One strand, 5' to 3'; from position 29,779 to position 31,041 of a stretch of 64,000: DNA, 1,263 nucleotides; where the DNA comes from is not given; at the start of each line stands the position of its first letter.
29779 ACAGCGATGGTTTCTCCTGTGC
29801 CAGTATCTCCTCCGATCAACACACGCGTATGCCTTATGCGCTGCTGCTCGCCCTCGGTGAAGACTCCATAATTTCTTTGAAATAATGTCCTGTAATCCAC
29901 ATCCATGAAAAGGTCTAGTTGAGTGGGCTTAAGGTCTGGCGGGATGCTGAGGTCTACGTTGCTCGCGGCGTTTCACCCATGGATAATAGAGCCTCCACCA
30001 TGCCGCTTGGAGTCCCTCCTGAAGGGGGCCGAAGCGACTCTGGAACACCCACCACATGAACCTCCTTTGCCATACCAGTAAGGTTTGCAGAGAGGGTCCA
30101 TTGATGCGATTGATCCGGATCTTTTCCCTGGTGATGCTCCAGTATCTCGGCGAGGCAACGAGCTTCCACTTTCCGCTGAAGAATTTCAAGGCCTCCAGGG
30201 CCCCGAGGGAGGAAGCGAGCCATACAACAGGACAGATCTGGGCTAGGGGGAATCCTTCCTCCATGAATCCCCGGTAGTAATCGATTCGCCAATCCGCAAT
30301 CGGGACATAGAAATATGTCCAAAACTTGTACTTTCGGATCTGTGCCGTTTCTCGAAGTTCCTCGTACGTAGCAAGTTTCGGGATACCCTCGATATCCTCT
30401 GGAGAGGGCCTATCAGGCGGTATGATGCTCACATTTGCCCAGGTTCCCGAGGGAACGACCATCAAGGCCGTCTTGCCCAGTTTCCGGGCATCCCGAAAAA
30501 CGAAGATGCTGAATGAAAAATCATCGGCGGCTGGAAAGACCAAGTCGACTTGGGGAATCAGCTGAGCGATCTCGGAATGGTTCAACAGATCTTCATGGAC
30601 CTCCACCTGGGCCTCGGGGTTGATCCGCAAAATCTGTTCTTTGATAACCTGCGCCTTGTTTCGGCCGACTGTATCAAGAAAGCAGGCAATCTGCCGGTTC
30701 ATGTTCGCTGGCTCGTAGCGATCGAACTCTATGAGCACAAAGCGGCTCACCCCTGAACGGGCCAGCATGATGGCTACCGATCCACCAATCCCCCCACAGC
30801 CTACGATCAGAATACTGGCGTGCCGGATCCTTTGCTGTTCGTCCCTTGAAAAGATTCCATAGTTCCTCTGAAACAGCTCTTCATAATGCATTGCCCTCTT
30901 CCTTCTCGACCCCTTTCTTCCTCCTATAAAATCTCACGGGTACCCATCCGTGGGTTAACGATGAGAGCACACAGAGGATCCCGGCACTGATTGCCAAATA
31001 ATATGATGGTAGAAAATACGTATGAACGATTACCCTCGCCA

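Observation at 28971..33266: Operon joining exported DUF362 and beta-sandwich proteins, a membrane protein and two tandem atypical E1-like (ThiF-family) paralogues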

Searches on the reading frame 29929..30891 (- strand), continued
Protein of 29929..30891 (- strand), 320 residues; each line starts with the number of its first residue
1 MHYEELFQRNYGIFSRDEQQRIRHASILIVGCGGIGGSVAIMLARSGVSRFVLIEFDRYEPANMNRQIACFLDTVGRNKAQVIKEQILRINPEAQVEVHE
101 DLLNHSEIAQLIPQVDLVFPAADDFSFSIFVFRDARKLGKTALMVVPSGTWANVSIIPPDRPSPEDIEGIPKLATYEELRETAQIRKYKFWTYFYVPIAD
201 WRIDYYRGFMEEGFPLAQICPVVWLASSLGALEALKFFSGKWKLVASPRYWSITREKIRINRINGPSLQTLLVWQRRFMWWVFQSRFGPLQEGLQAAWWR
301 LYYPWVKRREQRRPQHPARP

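Call 85: search_protein_families(library=pfam, proteins=[L040:7191-8813:-, L040:8881-9900:-, L040:11864-12484:+, L057:5047-6546:+, L057:6543-6941:+, L057:7782-8930:+, L066:9204-9992:+, L047:12353-13066:+, L046:10934-12469:-], max_evalue=0.001)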
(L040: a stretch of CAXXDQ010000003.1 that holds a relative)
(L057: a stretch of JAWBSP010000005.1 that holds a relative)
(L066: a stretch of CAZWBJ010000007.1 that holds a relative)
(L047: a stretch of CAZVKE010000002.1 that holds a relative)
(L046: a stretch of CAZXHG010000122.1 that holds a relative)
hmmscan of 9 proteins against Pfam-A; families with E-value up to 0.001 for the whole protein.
L040:7191-8813:- (540 aa): 2 families
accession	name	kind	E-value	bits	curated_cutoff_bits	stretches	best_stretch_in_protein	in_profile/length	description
PF01979.26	Amidohydro_1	-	7.1e-29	101.6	25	1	115-523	1-344/345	Amidohydrolase family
PF07969.17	Amidohydro_3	-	6.8e-14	52.6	29.7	1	463-506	407-450/472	Amidohydrolase family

L040:8881-9900:- (339 aa): 1 family
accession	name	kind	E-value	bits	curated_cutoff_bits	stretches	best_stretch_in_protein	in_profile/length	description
PF02743.24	dCache_1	-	0.00051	20.1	45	1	107-248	62-204/240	Cache domain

L040:11864-12484:+ (206 aa): 2 families
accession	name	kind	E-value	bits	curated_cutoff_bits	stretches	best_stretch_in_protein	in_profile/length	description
PF12850.12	Metallophos_2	-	5e-13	49.8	27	1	7-147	4-124/154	Calcineurin-like phosphoesterase superfamily domain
PF00149.33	Metallophos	-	4.7e-05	24.3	21.5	1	8-141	5-190/191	Calcineurin-like phosphoesterase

L057:5047-6546:+ (499 aa): 2 families
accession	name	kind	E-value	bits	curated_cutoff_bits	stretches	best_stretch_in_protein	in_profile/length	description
PF01837.22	HcyBio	-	7.9e-139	462.8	26.2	1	18-357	1-349/349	Homocysteine biosynthesis enzyme, sulfur-incorporation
PF00571.33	CBS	-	5.2e-33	113.6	24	2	382-432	1-52/57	CBS domain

L057:6543-6941:+ (132 aa): 15 families
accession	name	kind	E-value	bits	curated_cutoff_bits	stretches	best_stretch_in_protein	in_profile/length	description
PF00037.32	Fer4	-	1.7e-15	56.6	21.1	2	106-126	3-23/24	4Fe-4S binding domain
PF12838.12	Fer4_7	-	4.2e-13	50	27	2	81-125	2-52/52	4Fe-4S dicluster domain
PF14697.11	Fer4_21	-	5.5e-11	42.9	35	1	76-124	3-55/59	4Fe-4S dicluster domain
PF13187.11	Fer4_9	-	3.6e-09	37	27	1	65-95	34-51/52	4Fe-4S dicluster domain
PF12797.12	Fer4_2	-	8.1e-09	35.3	24.5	1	75-93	4-22/22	4Fe-4S binding domain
PF09383.16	NIL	-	2.4e-08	34.2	24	1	4-69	3-73/73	NIL domain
PF13484.11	Fer4_16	-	4.2e-08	34.3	30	1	81-111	2-29/66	4Fe-4S double cluster binding domain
PF13237.11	Fer4_10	-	1.2e-07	32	25.5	1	75-122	3-53/53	4Fe-4S dicluster domain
PF12837.12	Fer4_6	-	7.1e-07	29.3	25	0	107-126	5-24/24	4Fe-4S binding domain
PF12800.12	Fer4_4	-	3.1e-05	24.4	24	0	79-93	2-16/17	4Fe-4S binding domain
PF12798.12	Fer4_3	-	3.4e-05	24.8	27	0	81-95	1-15/15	4Fe-4S binding domain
PF13746.11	Fer4_18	-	0.00012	22.7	27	1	60-121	40-95/114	4Fe-4S dicluster domain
PF25160.1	LdpA_Fe-S-bd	-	0.0003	20.9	27.6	0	77-97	24-44/49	LdpA Fe-S cluster-binding domain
PF13370.11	Fer4_13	-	0.00038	21.5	24.5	0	77-93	2-18/58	4Fe-4S single cluster domain of Ferredoxin I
PF13459.11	Fer4_15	-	0.00072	20.7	22.4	0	76-93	3-20/66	4Fe-4S single cluster domain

L057:7782-8930:+ (382 aa): 6 families
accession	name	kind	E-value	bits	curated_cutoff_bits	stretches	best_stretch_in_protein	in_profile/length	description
PF05889.19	SepSecS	-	4.4e-32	111.7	21.1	1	99-346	101-343/389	O-phosphoseryl-tRNA(Sec) selenium transferase, SepSecS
PF00266.25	Aminotran_5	-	2.6e-16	60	21.5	1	89-314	75-314/371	Aminotransferase class-V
PF00155.27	Aminotran_1_2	-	2.5e-09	37.2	19.7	1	64-353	46-338/361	Aminotransferase class I and II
PF01041.23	DegT_DnrJ_EryC1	-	7.3e-07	29.2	19.8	1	60-207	24-160/360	DegT/DnrJ/EryC1/StrS aminotransferase family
PF00282.25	Pyridoxal_deC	-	4.5e-06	26.1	27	1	102-198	147-241/375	Pyridoxal-dependent decarboxylase conserved domain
PF01212.27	Beta_elim_lyase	-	1.1e-05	25.3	27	1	62-240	34-221/288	Beta-eliminating lyase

L066:9204-9992:+ (262 aa): 0 families

L047:12353-13066:+ (237 aa): 1 family
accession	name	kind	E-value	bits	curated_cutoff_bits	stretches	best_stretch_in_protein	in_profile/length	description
PF03006.26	HlyIII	-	4.8e-42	144.6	26.2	1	25-224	4-224/224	Haemolysin-III related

L046:10934-12469:- (511 aa): 8 families
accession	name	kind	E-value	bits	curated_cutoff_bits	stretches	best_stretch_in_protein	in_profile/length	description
PF00732.25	GMC_oxred_N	-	3.1e-39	135.5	23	1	21-287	4-217/218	GMC oxidoreductase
PF05199.19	GMC_oxred_C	-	1e-22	81.6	24.6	1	377-495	22-139/139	GMC oxidoreductase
PF01266.30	DAO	-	5.9e-10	39.6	27.9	1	19-51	1-33/353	FAD dependent oxidoreductase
PF00890.30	FAD_binding_2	-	4.3e-09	36.5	20.4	1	19-50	1-32/414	FAD binding domain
PF01494.25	FAD_binding_3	-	4.8e-08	33.1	22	1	18-74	2-57/349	FAD binding domain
PF07992.20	Pyr_redox_2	-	9.5e-05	22.4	26.1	0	19-52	2-177/291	Pyridine nucleotide-disulphide oxidoreductase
PF13450.12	NAD_binding_8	-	9.8e-05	23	21.9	1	22-49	1-28/68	NAD(P)-binding Rossmann-like domain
PF12831.13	FAD_oxidored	-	0.00012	22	27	0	19-51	1-33/416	FAD dependent oxidoreductase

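Call 86: search_protein_families(library=ncbifam, proteins=[L006:9168-10046:+, L006:8001-8954:+, L049:10001-10897:+, L072:9983-10987:+, L057:6872-7795:+, L002:8001-8942:+], max_evalue=1e-10)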
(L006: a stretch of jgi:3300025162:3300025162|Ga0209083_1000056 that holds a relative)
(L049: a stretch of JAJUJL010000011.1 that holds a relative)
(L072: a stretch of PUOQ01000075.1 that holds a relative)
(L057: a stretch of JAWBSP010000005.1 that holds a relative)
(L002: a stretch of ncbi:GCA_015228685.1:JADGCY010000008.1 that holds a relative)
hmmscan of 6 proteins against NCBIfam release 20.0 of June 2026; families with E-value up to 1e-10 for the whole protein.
L006:9168-10046:+ (292 aa): 19 families
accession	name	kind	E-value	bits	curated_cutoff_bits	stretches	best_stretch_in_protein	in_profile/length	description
NF006444.0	PRK08762.1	equivalog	1.5e-43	149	449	1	71-286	135-352/387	molybdopterin-synthase adenylyltransferase MoeB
TIGR02356.1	adenyl_thiF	equivalog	1.3e-41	142.3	275.25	1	72-266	10-203/203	thiazole biosynthesis adenylyltransferase ThiF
NF047750.1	SAMPActivE1UbaA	equivalog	1.2e-39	136.3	450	1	71-284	20-231/270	SAMP-activating enzyme E1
NF006204.0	PRK08328.1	equivalog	2.4e-39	135.3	339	1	65-285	9-224/231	hypothetical protein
NF004281.0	PRK05690.1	subfamily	4.4e-37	127.7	266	1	71-281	20-228/250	molybdopterin-synthase adenylyltransferase MoeB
NF006077.0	PRK08223.1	equivalog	1.9e-34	119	266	1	66-219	11-166/296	hypothetical protein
NF009123.0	PRK12475.1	subfamily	3.4e-34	118.6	510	1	71-287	12-227/338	MoeB/ThiF family adenylyltransferase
NF005902.0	PRK07878.1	equivalog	3.7e-32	111.7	647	1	72-267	31-229/392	adenylyltransferase/sulfurtransferase MoeZ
NF005646.0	PRK07411.1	equivalog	5.1e-31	108.2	633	1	73-277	28-231/390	molybdopterin-synthase adenylyltransferase MoeB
NF004111.0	PRK05600.1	equivalog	4.1e-30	105.1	437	1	74-268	32-228/371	ThiF family adenylyltransferase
NF006395.0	PRK08644.1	equivalog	2.6e-29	102.4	159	1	78-269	25-212/215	sulfur carrier protein ThiS adenylyltransferase ThiF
TIGR02355.1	moeB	equivalog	4.4e-29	101.6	376.55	1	72-278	13-217/240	molybdopterin-synthase adenylyltransferase MoeB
TIGR02354.1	thiF_fam2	equivalog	6.8e-25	88.1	152.2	1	67-195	7-133/200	thiamine biosynthesis protein ThiF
NF011424.0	PRK14851.1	subfamily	4.4e-21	74.5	1170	1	66-225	26-185/679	hypothetical protein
NF011696.0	PRK15116.1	equivalog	6.8e-18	65.3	304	1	80-212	27-160/268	tRNA cyclic N6-threonylcarbamoyladenosine(37) synthase TcdA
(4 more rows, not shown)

L006:8001-8954:+ (317 aa): 18 families
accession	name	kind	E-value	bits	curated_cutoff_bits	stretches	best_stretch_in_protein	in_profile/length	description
NF006077.0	PRK08223.1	equivalog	4.6e-42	144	266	1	6-176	4-176/296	hypothetical protein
NF011424.0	PRK14851.1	subfamily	2.9e-31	108.2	1170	1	6-167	19-182/679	hypothetical protein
NF006395.0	PRK08644.1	equivalog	9.9e-31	107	159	1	19-155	19-154/215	sulfur carrier protein ThiS adenylyltransferase ThiF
TIGR02356.1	adenyl_thiF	equivalog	2.4e-28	98.9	275.25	1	20-164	11-155/203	thiazole biosynthesis adenylyltransferase ThiF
NF004281.0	PRK05690.1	subfamily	7.7e-26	90.8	266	1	22-148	24-150/250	molybdopterin-synthase adenylyltransferase MoeB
TIGR02354.1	thiF_fam2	equivalog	2.3e-25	89.6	152.2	1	22-155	13-145/200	thiamine biosynthesis protein ThiF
NF004111.0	PRK05600.1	equivalog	2.7e-25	89.3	437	1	22-149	33-160/371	ThiF family adenylyltransferase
NF006444.0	PRK08762.1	equivalog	2.7e-23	82.2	449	1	20-148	137-265/387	molybdopterin-synthase adenylyltransferase MoeB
NF006204.0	PRK08328.1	equivalog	8.6e-23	81.1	339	1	12-167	9-165/231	hypothetical protein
TIGR02355.1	moeB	equivalog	1.1e-22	80.6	376.55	1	23-131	17-125/240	molybdopterin-synthase adenylyltransferase MoeB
NF011425.0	PRK14852.1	equivalog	1.6e-22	79.3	1337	1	12-199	314-507/989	hypothetical protein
NF005902.0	PRK07878.1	equivalog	2e-22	79.7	647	1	23-150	35-162/392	adenylyltransferase/sulfurtransferase MoeZ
NF005646.0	PRK07411.1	equivalog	1.7e-19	70.3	633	1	23-147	31-155/390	molybdopterin-synthase adenylyltransferase MoeB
NF047750.1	SAMPActivE1UbaA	equivalog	7.1e-19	68.2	450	1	22-147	24-149/270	SAMP-activating enzyme E1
NF011696.0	PRK15116.1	equivalog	4.5e-18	65.9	304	1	9-120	9-120/268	tRNA cyclic N6-threonylcarbamoyladenosine(37) synthase TcdA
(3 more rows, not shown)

L049:10001-10897:+ (298 aa): 18 families
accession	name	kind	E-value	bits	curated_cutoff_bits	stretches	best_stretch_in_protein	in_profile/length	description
NF006077.0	PRK08223.1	equivalog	3.7e-35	121.3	266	1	3-161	7-167/296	hypothetical protein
NF011424.0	PRK14851.1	subfamily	2.9e-28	98.3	1170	1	3-157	22-178/679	hypothetical protein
NF006395.0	PRK08644.1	equivalog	4.4e-28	98.4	159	1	14-146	20-153/215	sulfur carrier protein ThiS adenylyltransferase ThiF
NF011425.0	PRK14852.1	equivalog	2.4e-25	88.6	1337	1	6-160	314-470/989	hypothetical protein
TIGR02356.1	adenyl_thiF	equivalog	2.5e-24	85.8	275.25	1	15-168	12-165/203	thiazole biosynthesis adenylyltransferase ThiF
TIGR02354.1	thiF_fam2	equivalog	2.8e-24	86.1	152.2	1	19-133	16-128/200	thiamine biosynthesis protein ThiF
NF004281.0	PRK05690.1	subfamily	3.2e-23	82.3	266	1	17-161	25-169/250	molybdopterin-synthase adenylyltransferase MoeB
NF006444.0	PRK08762.1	equivalog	1e-21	77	449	1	16-162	139-285/387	molybdopterin-synthase adenylyltransferase MoeB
NF006204.0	PRK08328.1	equivalog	1.2e-18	67.5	339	1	7-160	10-164/231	hypothetical protein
NF005902.0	PRK07878.1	equivalog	1.7e-18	66.7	647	1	18-157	36-175/392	adenylyltransferase/sulfurtransferase MoeZ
TIGR02355.1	moeB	equivalog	2.9e-18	66.1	376.55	1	19-157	19-157/240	molybdopterin-synthase adenylyltransferase MoeB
NF009123.0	PRK12475.1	subfamily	5.1e-18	65.4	510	1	14-168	14-170/338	MoeB/ThiF family adenylyltransferase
NF011696.0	PRK15116.1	equivalog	5.7e-17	62.2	304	1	7-113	13-119/268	tRNA cyclic N6-threonylcarbamoyladenosine(37) synthase TcdA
NF005901.0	PRK07877.1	equivalog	6.6e-17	61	476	1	8-145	91-227/722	Rv1355c family protein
NF004111.0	PRK05600.1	equivalog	8.3e-17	61.3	437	1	14-157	31-174/371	ThiF family adenylyltransferase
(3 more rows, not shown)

L072:9983-10987:+ (334 aa): 16 families
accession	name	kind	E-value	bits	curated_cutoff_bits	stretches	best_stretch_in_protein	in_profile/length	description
NF006077.0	PRK08223.1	equivalog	4e-44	150.8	266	1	4-165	3-166/296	hypothetical protein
NF011424.0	PRK14851.1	subfamily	1.3e-33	115.9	1170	1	8-284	22-290/679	hypothetical protein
NF006395.0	PRK08644.1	equivalog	3.6e-27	95.4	159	1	20-158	21-158/215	sulfur carrier protein ThiS adenylyltransferase ThiF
TIGR02354.1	thiF_fam2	equivalog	4.9e-23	82.1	152.2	1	24-158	16-149/200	thiamine biosynthesis protein ThiF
NF011425.0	PRK14852.1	equivalog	5.5e-23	80.8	1337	1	10-165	313-470/989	hypothetical protein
NF011696.0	PRK15116.1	equivalog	1.6e-21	77.2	304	1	8-146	9-147/268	tRNA cyclic N6-threonylcarbamoyladenosine(37) synthase TcdA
NF004281.0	PRK05690.1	subfamily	1.8e-21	76.5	266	1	14-163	17-166/250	molybdopterin-synthase adenylyltransferase MoeB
TIGR02356.1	adenyl_thiF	equivalog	4.6e-20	71.9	275.25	1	20-164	12-156/203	thiazole biosynthesis adenylyltransferase ThiF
TIGR02355.1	moeB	equivalog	9e-19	67.8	376.55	1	22-162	17-157/240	molybdopterin-synthase adenylyltransferase MoeB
NF004111.0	PRK05600.1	equivalog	3.4e-17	62.6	437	1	11-131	23-143/371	ThiF family adenylyltransferase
NF006444.0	PRK08762.1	equivalog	6.7e-16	57.9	449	1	21-165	139-283/387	molybdopterin-synthase adenylyltransferase MoeB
NF005902.0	PRK07878.1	equivalog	1.4e-12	47.2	647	1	23-131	36-144/392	adenylyltransferase/sulfurtransferase MoeZ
NF058523.1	6A-MBL_cap2_3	equivalog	3.7e-12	45.6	320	1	24-161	293-433/665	anti-phage 6A-MBL system cap2_3 protein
NF005901.0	PRK07877.1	equivalog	6.8e-12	44.4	476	1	19-145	97-222/722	Rv1355c family protein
NF006204.0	PRK08328.1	equivalog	7.5e-12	45.3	339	1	17-157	15-156/231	hypothetical protein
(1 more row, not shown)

L057:6872-7795:+ (307 aa): 19 families
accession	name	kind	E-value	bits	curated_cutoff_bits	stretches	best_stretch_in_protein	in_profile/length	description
NF006077.0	PRK08223.1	equivalog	8.8e-35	120.1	266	1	26-193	6-177/296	hypothetical protein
NF006395.0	PRK08644.1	equivalog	5.2e-26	91.6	159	1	37-166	19-150/215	sulfur carrier protein ThiS adenylyltransferase ThiF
NF011424.0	PRK14851.1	subfamily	1.3e-24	86.2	1170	1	27-190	22-189/679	hypothetical protein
NF004281.0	PRK05690.1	subfamily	5.4e-23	81.5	266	1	43-179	27-164/250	molybdopterin-synthase adenylyltransferase MoeB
NF006204.0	PRK08328.1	equivalog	7.2e-23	81.4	339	1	33-184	12-165/231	hypothetical protein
TIGR02356.1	adenyl_thiF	equivalog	1.6e-21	76.6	275.25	1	43-181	16-155/203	thiazole biosynthesis adenylyltransferase ThiF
NF006444.0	PRK08762.1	equivalog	2.1e-21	76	449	1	44-181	143-281/387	molybdopterin-synthase adenylyltransferase MoeB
NF011425.0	PRK14852.1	equivalog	1.2e-19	69.8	1337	1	30-191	314-479/989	hypothetical protein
NF004111.0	PRK05600.1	equivalog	2.5e-19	69.6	437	1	34-166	27-160/371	ThiF family adenylyltransferase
TIGR02354.1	thiF_fam2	equivalog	4.9e-19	69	152.2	1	43-147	16-120/200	thiamine biosynthesis protein ThiF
TIGR02355.1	moeB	equivalog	2.1e-18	66.6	376.55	1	43-166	19-143/240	molybdopterin-synthase adenylyltransferase MoeB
NF047750.1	SAMPActivE1UbaA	equivalog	9.9e-18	64.4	450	1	40-165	24-150/270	SAMP-activating enzyme E1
NF058523.1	6A-MBL_cap2_3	equivalog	2.6e-15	56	320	1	47-142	297-396/665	anti-phage 6A-MBL system cap2_3 protein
NF005902.0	PRK07878.1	equivalog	6.8e-15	54.8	647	1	44-166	38-161/392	adenylyltransferase/sulfurtransferase MoeZ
NF009123.0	PRK12475.1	subfamily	4.2e-14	52.5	510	1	43-166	19-145/338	MoeB/ThiF family adenylyltransferase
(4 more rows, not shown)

L002:8001-8942:+ (313 aa): 18 families
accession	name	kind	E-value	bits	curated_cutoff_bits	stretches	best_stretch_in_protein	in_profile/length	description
NF006077.0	PRK08223.1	equivalog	6.7e-41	140.2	266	1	2-171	5-176/296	hypothetical protein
NF006395.0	PRK08644.1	equivalog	7e-30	104.3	159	1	15-150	20-154/215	sulfur carrier protein ThiS adenylyltransferase ThiF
NF011424.0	PRK14851.1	subfamily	8.3e-29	100.1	1170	1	6-161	24-181/679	hypothetical protein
TIGR02356.1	adenyl_thiF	equivalog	5.6e-26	91.2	275.25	1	17-159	13-155/203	thiazole biosynthesis adenylyltransferase ThiF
NF004281.0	PRK05690.1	subfamily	1.4e-24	86.7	266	1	18-145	25-152/250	molybdopterin-synthase adenylyltransferase MoeB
TIGR02354.1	thiF_fam2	equivalog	2.8e-24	86.1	152.2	1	20-150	16-145/200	thiamine biosynthesis protein ThiF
NF011425.0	PRK14852.1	equivalog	9.7e-22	76.7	1337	1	8-171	315-480/989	hypothetical protein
TIGR02355.1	moeB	equivalog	2e-21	76.5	376.55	1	19-142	18-141/240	molybdopterin-synthase adenylyltransferase MoeB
NF006444.0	PRK08762.1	equivalog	2.1e-21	76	449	1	19-145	141-267/387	molybdopterin-synthase adenylyltransferase MoeB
NF005646.0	PRK07411.1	equivalog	2.3e-20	73.1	633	1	19-144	32-157/390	molybdopterin-synthase adenylyltransferase MoeB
NF005902.0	PRK07878.1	equivalog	1.6e-19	70.1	647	1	19-144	36-161/392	adenylyltransferase/sulfurtransferase MoeZ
NF011696.0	PRK15116.1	equivalog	9.5e-19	68.1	304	1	15-140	20-146/268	tRNA cyclic N6-threonylcarbamoyladenosine(37) synthase TcdA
NF006204.0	PRK08328.1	equivalog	9.8e-18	64.6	339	1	8-161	10-164/231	hypothetical protein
NF004111.0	PRK05600.1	equivalog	8.9e-17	61.3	437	1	15-133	31-149/371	ThiF family adenylyltransferase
NF047750.1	SAMPActivE1UbaA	equivalog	1.3e-15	57.4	450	1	19-139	26-146/270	SAMP-activating enzyme E1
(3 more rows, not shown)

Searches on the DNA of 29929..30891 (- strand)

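Call 91: search_rna_families(sources=[L001, L004, L007, L008, L010, L016, L088, L089, L030], threshold=gathering)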
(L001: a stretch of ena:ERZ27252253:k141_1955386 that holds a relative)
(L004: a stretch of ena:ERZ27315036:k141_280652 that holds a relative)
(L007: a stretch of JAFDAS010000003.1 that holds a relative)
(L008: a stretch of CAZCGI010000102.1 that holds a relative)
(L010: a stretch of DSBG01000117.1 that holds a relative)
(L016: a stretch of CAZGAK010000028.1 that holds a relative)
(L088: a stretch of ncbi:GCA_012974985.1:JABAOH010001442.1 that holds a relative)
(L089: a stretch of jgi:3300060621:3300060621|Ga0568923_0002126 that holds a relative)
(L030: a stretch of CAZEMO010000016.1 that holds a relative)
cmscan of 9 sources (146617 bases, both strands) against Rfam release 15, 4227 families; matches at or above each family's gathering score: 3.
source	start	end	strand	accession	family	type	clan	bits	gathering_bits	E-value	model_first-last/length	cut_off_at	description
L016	9047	9164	-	RF01055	Molybdenum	Cis-reg; riboswitch;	-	70.7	36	1.1e-14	1-135/135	no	Molybdenum/Tungsten riboswitch aptamer (Moco RNA motif)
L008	2945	3065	-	RF01055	Molybdenum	Cis-reg; riboswitch;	-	62.3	36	3.2e-12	1-135/135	no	Molybdenum/Tungsten riboswitch aptamer (Moco RNA motif)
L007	8445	8529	-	RF03167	c-di-GMP-I-GGC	Cis-reg; riboswitch;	CL00126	60.4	59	2e-11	1-80/80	no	c-di-GMP-I-GGC riboswitch aptamer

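Call 94: search_rna_families(sources=[L049, L052, L060, L062, L067, L068, L069], threshold=gathering)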
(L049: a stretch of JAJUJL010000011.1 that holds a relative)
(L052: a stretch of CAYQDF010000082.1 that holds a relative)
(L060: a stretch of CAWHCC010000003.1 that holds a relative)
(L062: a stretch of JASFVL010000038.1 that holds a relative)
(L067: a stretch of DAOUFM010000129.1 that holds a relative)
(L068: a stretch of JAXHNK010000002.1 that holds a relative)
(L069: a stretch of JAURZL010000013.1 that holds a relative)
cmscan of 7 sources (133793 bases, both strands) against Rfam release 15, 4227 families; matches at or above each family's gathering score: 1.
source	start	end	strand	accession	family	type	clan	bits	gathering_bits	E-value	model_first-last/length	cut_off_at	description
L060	19294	19377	-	RF00005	tRNA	Gene; tRNA;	CL00001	53.1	29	2.9e-08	1-71/71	no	tRNA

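Call 95: search_rna_families(sources=[L005, L012, L015, L019, L028, L029, L032, L073], threshold=gathering)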
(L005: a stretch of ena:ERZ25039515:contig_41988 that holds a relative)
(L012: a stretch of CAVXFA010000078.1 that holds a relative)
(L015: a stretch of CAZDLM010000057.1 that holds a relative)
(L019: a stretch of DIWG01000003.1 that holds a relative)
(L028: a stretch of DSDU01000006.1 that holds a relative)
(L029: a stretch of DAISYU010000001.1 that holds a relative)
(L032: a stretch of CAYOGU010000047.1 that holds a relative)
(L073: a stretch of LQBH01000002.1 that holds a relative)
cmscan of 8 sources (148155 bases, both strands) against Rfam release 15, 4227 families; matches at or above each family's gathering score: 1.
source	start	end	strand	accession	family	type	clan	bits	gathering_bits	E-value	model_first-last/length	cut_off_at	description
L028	9061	9179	-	RF01055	Molybdenum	Cis-reg; riboswitch;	-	58.2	36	5.1e-11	1-135/135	no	Molybdenum/Tungsten riboswitch aptamer (Moco RNA motif)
